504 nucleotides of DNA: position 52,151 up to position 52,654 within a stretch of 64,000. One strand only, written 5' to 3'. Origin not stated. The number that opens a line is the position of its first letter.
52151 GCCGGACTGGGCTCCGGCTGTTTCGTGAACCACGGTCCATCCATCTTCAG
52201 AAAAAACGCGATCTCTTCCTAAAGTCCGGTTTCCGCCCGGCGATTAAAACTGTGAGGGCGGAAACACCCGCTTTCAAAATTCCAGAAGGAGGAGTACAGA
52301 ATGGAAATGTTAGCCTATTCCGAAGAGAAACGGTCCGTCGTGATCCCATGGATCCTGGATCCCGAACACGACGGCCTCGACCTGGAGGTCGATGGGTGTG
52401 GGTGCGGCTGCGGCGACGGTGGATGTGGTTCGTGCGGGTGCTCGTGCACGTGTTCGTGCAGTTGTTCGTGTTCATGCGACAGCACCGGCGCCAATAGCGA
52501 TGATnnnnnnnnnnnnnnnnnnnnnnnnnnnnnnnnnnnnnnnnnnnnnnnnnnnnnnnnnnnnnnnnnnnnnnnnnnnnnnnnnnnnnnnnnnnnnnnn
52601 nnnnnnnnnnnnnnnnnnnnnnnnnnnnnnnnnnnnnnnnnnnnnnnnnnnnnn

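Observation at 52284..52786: Strongly SD-driven ORF with a CxC-repeat cysteine core (candidate azole-type RiPP precursor or novel metallothionein-like protein); antisense frame encodes a His-rich peptide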

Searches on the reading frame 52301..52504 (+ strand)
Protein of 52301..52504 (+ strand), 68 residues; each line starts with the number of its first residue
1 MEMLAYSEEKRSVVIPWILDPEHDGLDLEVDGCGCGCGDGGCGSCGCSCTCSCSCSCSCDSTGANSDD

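Call 30: find_homologous_proteins(query=A3, max_evalue=0.001)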
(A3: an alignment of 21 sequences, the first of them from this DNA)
Query A3 (21 sequences) (68 aa, profile of the alignment): 7 proteins with E <= 0.001 among 8000 candidates.
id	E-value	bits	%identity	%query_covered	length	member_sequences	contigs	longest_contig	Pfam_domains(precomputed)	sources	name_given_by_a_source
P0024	2.4e-17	80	38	47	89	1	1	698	-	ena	-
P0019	4.9e-17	79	49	54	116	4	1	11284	-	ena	-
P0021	8.0e-17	78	42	47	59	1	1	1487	-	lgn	-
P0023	2.7e-16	77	52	34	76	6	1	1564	-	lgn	-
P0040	1.9e-14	71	55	32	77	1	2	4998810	-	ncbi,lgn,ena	-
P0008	6.3e-13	66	77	51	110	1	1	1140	-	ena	-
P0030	6.6e-12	63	50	44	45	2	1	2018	-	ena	-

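Call 31: find_encoding_contigs(protein=P0040, flank=10000, max_places=2)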
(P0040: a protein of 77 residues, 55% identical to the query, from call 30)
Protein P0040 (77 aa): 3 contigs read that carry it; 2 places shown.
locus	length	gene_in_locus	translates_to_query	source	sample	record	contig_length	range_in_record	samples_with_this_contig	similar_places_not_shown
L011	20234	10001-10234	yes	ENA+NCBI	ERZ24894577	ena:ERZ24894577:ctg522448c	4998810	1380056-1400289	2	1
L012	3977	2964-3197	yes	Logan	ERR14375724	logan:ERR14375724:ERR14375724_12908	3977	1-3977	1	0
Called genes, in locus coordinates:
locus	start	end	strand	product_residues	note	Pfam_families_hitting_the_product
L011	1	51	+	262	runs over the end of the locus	PF00378:ECH_1, PF16113:ECH_2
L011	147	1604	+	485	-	PF00171:Aldedh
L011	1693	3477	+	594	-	PF00664:ABC_membrane, PF00005:ABC_tran, PF13304:AAA_21 (faint)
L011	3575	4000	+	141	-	PF00903:Glyoxalase, PF22677:Ble-like_N (weak), PF18029:Glyoxalase_6 (faint)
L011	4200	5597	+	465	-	PF01637:ATPase_2 (faint), PF13191:AAA_16 (faint), PF13173:AAA_14, PF13635:DUF4143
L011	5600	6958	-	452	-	PF00291:PALP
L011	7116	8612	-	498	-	PF01869:BcrAD_BadFG (weak), PF06277:EutA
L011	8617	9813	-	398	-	PF07883:Cupin_2 (weak)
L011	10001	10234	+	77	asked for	-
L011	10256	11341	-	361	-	PF08240:ADH_N, PF00107:ADH_zinc_N, PF13602:ADH_zinc_N_2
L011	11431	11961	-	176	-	PF00583:Acetyltransf_1, PF13673:Acetyltransf_10, PF13508:Acetyltransf_7, PF08445:FR47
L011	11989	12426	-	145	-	PF03928:HbpS-like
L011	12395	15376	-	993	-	PF12794:MscS_TM, PF21088:MS_channel_1st (weak), PF00924:MS_channel_2nd, PF21082:MS_channel_3rd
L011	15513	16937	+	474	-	PF07690:MFS_1, PF00083:Sugar_tr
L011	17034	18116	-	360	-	PF01070:FMN_dh, PF03060:NMO (weak)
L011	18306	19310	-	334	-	PF09084:NMT1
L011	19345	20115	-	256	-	PF00005:ABC_tran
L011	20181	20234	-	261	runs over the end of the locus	PF00528:BPD_transp_1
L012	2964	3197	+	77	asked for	-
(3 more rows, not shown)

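Call 38: find_related_loci(query=A3, collection=genome_contigs, flank=10000)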
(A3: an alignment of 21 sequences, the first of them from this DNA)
Query A3 (68 aa) in genome_contigs; peptide patterns used: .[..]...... (x = any residue, [..] = any of these).
98 stretches matched a pattern; 14 encode a relative of the query (tblastn E <= 1e-3); 14 distinct loci.
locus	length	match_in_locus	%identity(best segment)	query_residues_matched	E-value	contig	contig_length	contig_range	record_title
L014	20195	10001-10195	74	1-65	5e-14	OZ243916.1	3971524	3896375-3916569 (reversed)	MAG: uncultured Candidatus Binatia bacterium isolate 2cc28cda-9127-4ec7-a469-3bb310e7266b genome assembly, chromosome: 1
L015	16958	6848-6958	89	1-37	2e-12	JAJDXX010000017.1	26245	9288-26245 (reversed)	MAG: Candidatus Binatia bacterium isolate jk18x27bins.63 k141_1095533, whole genome shotgun sequence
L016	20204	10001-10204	76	1-68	7e-7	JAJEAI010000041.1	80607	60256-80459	MAG: Candidatus Binatia bacterium isolate jk18x7bins.45 k141_2345946, whole genome shotgun sequence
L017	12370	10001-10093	52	2-32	1e-6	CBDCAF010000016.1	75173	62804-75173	MAG: uncultured Candidatus Binatia bacterium isolate 2cc28cda-9127-4ec7-a469-3bb310e7266b genome assembly, contig: conti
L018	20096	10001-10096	47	1-32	3e-6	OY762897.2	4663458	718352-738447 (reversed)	MAG: Candidatus Binatia bacterium isolate 08c4157d-86a7-49cc-8b26-f3076a3ae996 genome assembly, chromosome: 1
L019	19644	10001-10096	53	1-32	3e-6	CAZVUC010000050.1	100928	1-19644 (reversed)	MAG TPA_asm: uncultured Syntrophobacterales bacterium isolate SRP338948_co1_39 genome assembly, contig: k141_170521, who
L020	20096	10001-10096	47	1-32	5e-6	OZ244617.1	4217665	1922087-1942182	MAG: uncultured Candidatus Binatia bacterium isolate c6e9418e-c58b-4f86-8f57-4900b675f3d0 genome assembly, chromosome: 1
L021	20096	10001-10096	47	1-32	4e-5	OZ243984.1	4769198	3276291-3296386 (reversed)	MAG: uncultured Candidatus Binatia bacterium isolate 31174faa-af5d-46df-8d7f-4a8f69c76524 genome assembly, chromosome: 1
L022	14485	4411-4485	48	8-32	4e-5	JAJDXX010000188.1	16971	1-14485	MAG: Candidatus Binatia bacterium isolate jk18x27bins.63 k141_1033648, whole genome shotgun sequence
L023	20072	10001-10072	63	9-32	5e-5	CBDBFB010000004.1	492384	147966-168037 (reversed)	MAG: uncultured Candidatus Binatia bacterium isolate 1f458a18-970d-4e2d-a946-a0f588cd1ee1 genome assembly, contig: conti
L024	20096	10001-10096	44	1-32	7e-5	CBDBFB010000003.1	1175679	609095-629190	MAG: uncultured Candidatus Binatia bacterium isolate 1f458a18-970d-4e2d-a946-a0f588cd1ee1 genome assembly, contig: conti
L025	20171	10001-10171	45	1-65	8e-5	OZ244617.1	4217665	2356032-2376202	MAG: uncultured Candidatus Binatia bacterium isolate c6e9418e-c58b-4f86-8f57-4900b675f3d0 genome assembly, chromosome: 1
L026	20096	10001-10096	44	1-32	1e-4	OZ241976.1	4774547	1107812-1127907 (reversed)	MAG: uncultured Candidatus Binatia bacterium isolate 2be43a5b-f59f-4a3e-ac31-0248d4889e07 genome assembly, chromosome: 1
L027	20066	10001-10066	59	11-32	2e-4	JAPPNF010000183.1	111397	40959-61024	MAG: Deltaproteobacteria bacterium isolate RHO3_bin_65 NODE_416_length_111397_cov_182.568123, whole genome shotgun seque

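Call 42: search_protein_families(library=pfam, proteins=[L023:10475-11359:+, L023:11349-11804:+, L023:12073-14391:+, L023:14387-15691:+, L023:15737-16708:+, L023:16760-17533:+, L023:17508-19484:+, L018:10596-11039:+, L018:15223-18510:+, L018:12396-13358:+], max_evalue=0.01)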
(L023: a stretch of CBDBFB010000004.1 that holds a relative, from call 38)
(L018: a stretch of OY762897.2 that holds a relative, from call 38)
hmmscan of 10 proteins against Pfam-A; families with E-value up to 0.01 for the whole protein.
L023:10475-11359:+ (295 aa): 1 family
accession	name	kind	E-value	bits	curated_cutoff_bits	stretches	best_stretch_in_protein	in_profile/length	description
PF05114.20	MbnB_TglH_ChrH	-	3.4e-71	240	25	1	12-276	2-260/263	RiPP precursor modification enzyme MbnB/TglH/ChrH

L023:11349-11804:+ (152 aa): 0 families

L023:12073-14391:+ (773 aa): 5 families
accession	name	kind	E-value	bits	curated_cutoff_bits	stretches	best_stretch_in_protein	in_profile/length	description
PF00664.28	ABC_membrane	-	1.2e-34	120.7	28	1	197-463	5-274/274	ABC transporter transmembrane region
PF00005.33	ABC_tran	-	2.4e-29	103.1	25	1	525-674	1-137/137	ABC transporter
PF02463.25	SMC_N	-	2.6e-07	30.7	40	1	645-716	136-211/220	RecF/RecN/SMC N terminal domain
PF13191.12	AAA_16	-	0.0032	18.4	32.6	1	536-672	25-141/167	AAA ATPase domain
PF13555.12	AAA_29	-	0.0052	16.9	27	0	525-551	12-38/61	P-loop containing region of AAA domain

L023:14387-15691:+ (435 aa): 6 families
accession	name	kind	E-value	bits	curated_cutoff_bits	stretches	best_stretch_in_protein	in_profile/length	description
PF13437.12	HlyD_3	-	7.5e-20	72.1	22.2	1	273-402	1-106/106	HlyD family secretion protein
PF16576.10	HlyD_D23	-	2.2e-11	43.9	30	1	214-353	51-185/214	Barrel-sandwich domain of CusB or HlyD membrane-fusion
PF13533.13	Biotin_lipoyl_2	-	1.2e-06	28.7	29.8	1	56-80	8-32/32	Biotin-lipoyl like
PF00364.28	Biotin_lipoyl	-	2.2e-05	24.7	22.1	0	50-78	44-72/73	Biotin-requiring enzyme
PF02321.23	OEP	-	0.006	16.8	22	1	154-229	110-185/187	Outer membrane efflux protein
PF00358.26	PTS_EIIA_1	-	0.0062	16.7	27.2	0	57-91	81-115/127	phosphoenolpyruvate-dependent sugar phosphotransferase system, EIIA 1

L023:15737-16708:+ (324 aa): 1 family
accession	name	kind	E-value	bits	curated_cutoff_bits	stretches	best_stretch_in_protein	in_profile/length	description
PF02668.22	TauD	-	7.6e-31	108.4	27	1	58-296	22-267/267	Taurine catabolism dioxygenase TauD, TfdA family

L023:16760-17533:+ (258 aa): 3 families
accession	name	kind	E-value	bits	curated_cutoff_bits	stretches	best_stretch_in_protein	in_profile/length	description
PF13561.12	adh_short_C2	-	2.5e-23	83.3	27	1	17-245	6-231/236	Enoyl-(Acyl carrier protein) reductase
PF00106.31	adh_short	-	3.1e-21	76.2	26.6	1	10-192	3-184/195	short chain dehydrogenase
PF08659.16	KR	-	0.00021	21.7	22.6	1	11-86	4-82/180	KR domain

L023:17508-19484:+ (659 aa): 14 families
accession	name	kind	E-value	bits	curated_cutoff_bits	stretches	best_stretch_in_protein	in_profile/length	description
PF00326.27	Peptidase_S9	-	6.4e-54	183.1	22.6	1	439-653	1-212/213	Prolyl oligopeptidase family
PF20434.5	BD-FAE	-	8.6e-17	61.8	26.8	1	413-611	4-215/215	BD-FAE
PF12146.15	Hydrolase_4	-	2.8e-15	56.7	27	2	426-552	7-125/239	Serine aminopeptidase, S33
PF02129.25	Peptidase_S15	-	1.5e-14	54.7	23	1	404-541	1-134/262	X-Pro dipeptidyl-peptidase (S15 family)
PF00561.26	Abhydrolase_1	-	8.1e-12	45.8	25.8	2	424-556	1-123/245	alpha/beta hydrolase fold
PF12697.13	Abhydrolase_6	-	2e-11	45.4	26.3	1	429-641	4-216/217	Alpha/beta hydrolase family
PF01738.24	DLH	-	1.6e-08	34.8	21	1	411-635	4-193/217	Dienelactone hydrolase family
PF00756.26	Esterase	-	0.00011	22.5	22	1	411-598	11-196/251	Putative esterase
PF00135.34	COesterase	-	0.00035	20.1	27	1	415-535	93-218/515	Carboxylesterase family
PF10503.15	Esterase_PHB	-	0.0022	17.7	23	1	411-531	4-126/219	Esterase PHB depolymerase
PF07859.19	Abhydrolase_3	-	0.0025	18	25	0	484-628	50-206/210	alpha/beta hydrolase fold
PF08840.17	BAAT_C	-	0.0031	18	20.9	0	489-631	9-161/210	BAAT / Acyl-CoA thioester hydrolase C terminal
PF05057.20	DUF676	-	0.0037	17.2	20.3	1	425-525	7-101/217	Putative serine esterase (DUF676)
PF05448.18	AXE1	-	0.0044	16.3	21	0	400-473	61-130/321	Acetyl xylan esterase (AXE1)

L018:10596-11039:+ (148 aa): 0 families

L018:15223-18510:+ (1096 aa): 4 families
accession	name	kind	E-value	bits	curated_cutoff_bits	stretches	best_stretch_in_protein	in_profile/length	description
PF13779.11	DUF4175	-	5e-31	108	27.3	3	626-892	474-710/825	Domain of unknown function (DUF4175)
PF16746.10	BAR_3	-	0.0058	16.7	31.7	1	599-696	10-104/235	BAR domain of APPL family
PF04888.17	SseC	-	0.0088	16.1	30.2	1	550-688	170-301/312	Secretion system effector C (SseC) like family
PF03127.19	GAT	-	0.0098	16.5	31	0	979-1005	20-46/77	GAT domain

L018:12396-13358:+ (321 aa): 1 family
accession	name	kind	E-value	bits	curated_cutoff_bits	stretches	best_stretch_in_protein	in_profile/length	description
PF02668.22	TauD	-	1.4e-33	117.4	27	1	58-293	22-267/267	Taurine catabolism dioxygenase TauD, TfdA family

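Call 44: find_homologous_proteins(query=L023:10475-11359:+, max_evalue=1e-30)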
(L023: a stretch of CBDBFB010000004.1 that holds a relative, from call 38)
Query L023:10475-11359:+ (295 aa): 1117 proteins with E <= 1e-30 among 5275 candidates; the best 120 are listed.
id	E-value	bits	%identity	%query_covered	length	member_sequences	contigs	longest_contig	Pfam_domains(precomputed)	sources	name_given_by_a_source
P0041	1.8e-194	662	100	100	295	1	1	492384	PF05114.21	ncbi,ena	-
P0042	2.5e-173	593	88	100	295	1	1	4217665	PF05114.21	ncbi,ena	-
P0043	7.0e-172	588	89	98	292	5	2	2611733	PF05114.21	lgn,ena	-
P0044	4.3e-169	579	91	94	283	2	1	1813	PF05114.21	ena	-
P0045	1.5e-168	577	86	100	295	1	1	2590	PF05114.21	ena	-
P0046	5.3e-168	576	88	98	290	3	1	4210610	PF05114.21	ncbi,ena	-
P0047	2.2e-167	574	88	98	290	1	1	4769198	PF05114.21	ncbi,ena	-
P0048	3.1e-167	573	85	100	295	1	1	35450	PF05114.21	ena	-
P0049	8.7e-167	572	86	100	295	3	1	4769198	PF05114.21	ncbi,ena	-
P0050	2.5e-166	570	91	92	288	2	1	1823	PF05114.21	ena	-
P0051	3.9e-164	563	83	99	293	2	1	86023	PF05114.21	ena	-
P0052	4.7e-163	559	89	92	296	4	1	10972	PF05114.21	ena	-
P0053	3.3e-162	557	84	97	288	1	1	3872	PF05114.21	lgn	-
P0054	2.8e-159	547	82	100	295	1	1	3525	PF05114.21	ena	-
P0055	9.3e-158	542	83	98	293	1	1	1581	PF05114.21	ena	-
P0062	3.4e-154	530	78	100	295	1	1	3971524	PF05114.21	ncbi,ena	-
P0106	2.2e-147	508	76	98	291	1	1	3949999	PF05114.21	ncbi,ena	-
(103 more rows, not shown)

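Call 45: find_encoding_contigs(protein=P0062, flank=10000, max_places=1)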
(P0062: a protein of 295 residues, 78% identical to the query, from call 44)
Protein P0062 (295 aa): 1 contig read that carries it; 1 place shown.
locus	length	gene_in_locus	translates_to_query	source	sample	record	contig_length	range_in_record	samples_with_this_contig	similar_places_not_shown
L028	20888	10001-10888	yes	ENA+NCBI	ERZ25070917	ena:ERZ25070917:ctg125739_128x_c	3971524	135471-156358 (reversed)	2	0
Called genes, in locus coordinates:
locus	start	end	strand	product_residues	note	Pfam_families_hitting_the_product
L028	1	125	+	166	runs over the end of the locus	-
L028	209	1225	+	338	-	PF03480:DctP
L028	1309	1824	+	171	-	PF04290:DctQ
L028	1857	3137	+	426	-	PF06808:DctM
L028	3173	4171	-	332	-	PF00296:Bac_luciferase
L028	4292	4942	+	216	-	PF13501:SoxY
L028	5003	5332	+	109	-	PF08770:SoxZ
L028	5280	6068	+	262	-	PF00034:Cytochrom_C (weak), PF13442:Cytochrome_CBB3 (faint)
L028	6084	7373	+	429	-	PF01266:DAO (faint), PF07992:Pyr_redox_2, PF13454:NAD_binding_9 (faint), PF21706:FCSD_central, PF09242:FCSD-flav_bind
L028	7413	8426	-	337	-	PF04143:Sulf_transp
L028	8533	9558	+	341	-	PF19799:DUF6282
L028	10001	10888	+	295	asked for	PF05114:MbnB_TglH_ChrH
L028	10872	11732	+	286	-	-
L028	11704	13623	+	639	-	PF00664:ABC_membrane, PF02463:SMC_N (faint), PF00005:ABC_tran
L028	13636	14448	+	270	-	PF00106:adh_short, PF13561:adh_short_C2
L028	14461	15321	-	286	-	PF01522:Polysacc_deac_1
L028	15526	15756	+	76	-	-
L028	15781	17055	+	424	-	PF13406:SLT_2, PF01471:PG_binding_1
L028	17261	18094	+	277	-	PF00561:Abhydrolase_1, PF12697:Abhydrolase_6, PF12146:Hydrolase_4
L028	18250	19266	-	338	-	PF00044:Gp_dh_N, PF02800:Gp_dh_C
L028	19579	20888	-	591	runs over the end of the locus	PF00528:BPD_transp_1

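Call 46: find_encoding_contigs(protein=P0106, flank=10000, max_places=1)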
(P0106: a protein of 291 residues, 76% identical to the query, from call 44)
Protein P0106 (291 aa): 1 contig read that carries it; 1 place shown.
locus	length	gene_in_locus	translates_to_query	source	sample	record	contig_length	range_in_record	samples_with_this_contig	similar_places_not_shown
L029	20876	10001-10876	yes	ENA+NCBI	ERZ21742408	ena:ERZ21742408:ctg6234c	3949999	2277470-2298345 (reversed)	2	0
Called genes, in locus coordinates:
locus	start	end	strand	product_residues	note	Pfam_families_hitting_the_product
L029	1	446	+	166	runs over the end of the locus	-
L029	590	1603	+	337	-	PF03480:DctP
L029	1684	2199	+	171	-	PF04290:DctQ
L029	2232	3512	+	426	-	PF06808:DctM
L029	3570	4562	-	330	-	PF00296:Bac_luciferase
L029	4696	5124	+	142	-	PF13501:SoxY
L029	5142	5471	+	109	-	PF08770:SoxZ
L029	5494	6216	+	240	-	PF13442:Cytochrome_CBB3 (faint), PF00034:Cytochrom_C (faint)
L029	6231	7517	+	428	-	PF07992:Pyr_redox_2, PF21706:FCSD_central, PF09242:FCSD-flav_bind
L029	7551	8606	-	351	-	PF04143:Sulf_transp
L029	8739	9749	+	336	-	PF19799:DUF6282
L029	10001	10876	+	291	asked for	PF05114:MbnB_TglH_ChrH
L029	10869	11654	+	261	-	-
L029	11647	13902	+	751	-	PF00664:ABC_membrane, PF00005:ABC_tran, PF02463:SMC_N (faint)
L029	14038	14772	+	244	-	PF00106:adh_short, PF13561:adh_short_C2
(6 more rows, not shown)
